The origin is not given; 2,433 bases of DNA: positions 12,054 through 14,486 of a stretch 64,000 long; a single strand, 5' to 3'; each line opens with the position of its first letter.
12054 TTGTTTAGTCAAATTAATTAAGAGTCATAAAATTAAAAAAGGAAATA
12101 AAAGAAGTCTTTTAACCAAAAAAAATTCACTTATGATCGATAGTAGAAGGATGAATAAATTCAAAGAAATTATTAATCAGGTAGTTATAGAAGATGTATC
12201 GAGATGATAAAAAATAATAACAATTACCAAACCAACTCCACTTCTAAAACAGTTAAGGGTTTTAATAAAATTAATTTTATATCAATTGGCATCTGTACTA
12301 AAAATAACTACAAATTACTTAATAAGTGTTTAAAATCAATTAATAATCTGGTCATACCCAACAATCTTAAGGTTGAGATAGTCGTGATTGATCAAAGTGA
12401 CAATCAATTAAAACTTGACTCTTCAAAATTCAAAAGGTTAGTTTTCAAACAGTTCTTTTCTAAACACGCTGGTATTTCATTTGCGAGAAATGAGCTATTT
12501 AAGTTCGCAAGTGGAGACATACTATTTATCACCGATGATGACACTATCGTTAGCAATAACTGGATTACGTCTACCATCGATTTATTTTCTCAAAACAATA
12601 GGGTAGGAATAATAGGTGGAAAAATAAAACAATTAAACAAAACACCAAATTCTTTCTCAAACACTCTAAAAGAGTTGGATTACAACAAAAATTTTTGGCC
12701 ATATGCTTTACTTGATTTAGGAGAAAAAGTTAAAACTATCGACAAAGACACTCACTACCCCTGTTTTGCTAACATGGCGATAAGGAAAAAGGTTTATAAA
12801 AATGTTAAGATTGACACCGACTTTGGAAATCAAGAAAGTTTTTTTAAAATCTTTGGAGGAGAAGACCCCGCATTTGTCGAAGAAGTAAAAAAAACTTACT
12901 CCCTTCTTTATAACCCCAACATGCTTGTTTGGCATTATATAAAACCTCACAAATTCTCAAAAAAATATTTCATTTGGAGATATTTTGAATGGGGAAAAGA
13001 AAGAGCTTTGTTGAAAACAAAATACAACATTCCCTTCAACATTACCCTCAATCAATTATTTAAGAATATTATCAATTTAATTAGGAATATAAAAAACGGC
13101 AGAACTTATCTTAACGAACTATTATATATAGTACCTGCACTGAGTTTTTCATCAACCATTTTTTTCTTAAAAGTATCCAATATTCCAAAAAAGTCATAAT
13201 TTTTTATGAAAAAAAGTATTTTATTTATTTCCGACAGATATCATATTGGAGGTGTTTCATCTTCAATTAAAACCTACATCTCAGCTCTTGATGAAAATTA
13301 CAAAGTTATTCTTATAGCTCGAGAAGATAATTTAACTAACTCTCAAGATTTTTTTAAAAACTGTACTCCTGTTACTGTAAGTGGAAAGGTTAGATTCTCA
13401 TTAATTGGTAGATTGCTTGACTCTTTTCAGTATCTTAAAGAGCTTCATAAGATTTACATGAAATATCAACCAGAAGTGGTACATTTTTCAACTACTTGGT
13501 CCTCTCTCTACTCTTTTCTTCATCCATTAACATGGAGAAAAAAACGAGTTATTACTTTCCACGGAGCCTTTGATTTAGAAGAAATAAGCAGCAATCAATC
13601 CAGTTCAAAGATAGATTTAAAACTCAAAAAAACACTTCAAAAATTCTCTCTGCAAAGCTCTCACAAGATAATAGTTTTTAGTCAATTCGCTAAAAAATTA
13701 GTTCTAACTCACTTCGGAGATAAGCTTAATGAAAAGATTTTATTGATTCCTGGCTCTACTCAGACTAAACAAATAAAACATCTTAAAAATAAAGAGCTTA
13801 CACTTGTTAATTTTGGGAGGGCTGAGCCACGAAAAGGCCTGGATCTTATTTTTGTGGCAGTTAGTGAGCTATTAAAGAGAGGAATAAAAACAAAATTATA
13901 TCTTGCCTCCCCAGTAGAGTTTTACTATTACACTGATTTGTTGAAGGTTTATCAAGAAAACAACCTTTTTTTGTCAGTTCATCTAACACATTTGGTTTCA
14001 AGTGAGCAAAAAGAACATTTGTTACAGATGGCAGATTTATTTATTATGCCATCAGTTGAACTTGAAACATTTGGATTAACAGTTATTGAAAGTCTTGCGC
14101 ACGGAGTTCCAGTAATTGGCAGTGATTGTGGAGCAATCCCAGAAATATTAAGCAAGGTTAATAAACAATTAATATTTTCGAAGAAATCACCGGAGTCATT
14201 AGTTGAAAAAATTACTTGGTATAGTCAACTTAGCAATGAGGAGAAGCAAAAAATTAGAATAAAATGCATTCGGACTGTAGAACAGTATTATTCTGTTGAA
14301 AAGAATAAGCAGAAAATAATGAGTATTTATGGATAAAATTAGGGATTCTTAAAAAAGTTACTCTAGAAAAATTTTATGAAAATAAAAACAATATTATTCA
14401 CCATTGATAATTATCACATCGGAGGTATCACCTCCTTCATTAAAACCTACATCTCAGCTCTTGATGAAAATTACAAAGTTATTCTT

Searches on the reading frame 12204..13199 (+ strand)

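Call 80: search_protein_families(library=pfam, proteins=[window:12204-13199:+], max_evalue=0.0001)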
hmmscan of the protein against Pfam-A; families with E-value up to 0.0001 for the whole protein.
window:12204-13199:+ (331 aa): 3 families
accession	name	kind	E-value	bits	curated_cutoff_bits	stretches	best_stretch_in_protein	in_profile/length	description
PF00535.33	Glycos_transf_2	-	3.3e-15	56.9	23.3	1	27-200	1-166/168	Glycosyl transferase family 2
PF13712.12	Glyco_tranf_2_5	-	4.9e-09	36.6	27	0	30-66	3-39/210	Glycosyltransferase like family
PF13641.12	Glyco_tranf_2_3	-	4.2e-06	27.4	27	1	27-206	4-176/230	Glycosyltransferase like family 2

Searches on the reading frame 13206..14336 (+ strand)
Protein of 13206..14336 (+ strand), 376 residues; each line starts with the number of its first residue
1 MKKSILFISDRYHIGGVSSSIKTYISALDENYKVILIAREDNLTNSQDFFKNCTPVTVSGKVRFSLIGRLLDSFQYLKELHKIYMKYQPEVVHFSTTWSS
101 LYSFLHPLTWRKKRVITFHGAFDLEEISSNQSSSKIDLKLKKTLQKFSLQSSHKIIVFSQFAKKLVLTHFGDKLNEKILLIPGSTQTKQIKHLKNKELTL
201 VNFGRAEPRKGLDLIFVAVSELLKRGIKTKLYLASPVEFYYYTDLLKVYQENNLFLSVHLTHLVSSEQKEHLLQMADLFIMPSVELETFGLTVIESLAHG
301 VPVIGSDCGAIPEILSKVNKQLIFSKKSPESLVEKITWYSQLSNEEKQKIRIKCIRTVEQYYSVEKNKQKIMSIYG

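Call 81: search_protein_families(library=pfam, proteins=[window:13206-14336:+], max_evalue=0.0001)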
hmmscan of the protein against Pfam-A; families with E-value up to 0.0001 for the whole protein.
window:13206-14336:+ (376 aa): 4 families
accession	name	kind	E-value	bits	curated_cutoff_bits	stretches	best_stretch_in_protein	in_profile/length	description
PF00534.26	Glycos_transf_1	-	1e-23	84.2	26.4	1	188-346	6-162/172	Glycosyl transferases group 1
PF13692.12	Glyco_trans_1_4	-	1.7e-20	74.1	27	1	199-338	3-138/142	Glycosyl transferases group 1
PF13439.12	Glyco_transf_4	-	4.1e-15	56.6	28.5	1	14-182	1-163/170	Glycosyltransferase Family 4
PF20706.3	GT4-conflict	-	1.7e-09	37.6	26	1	177-309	174-315/385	Family 4 Glycosyltransferase in conflict systems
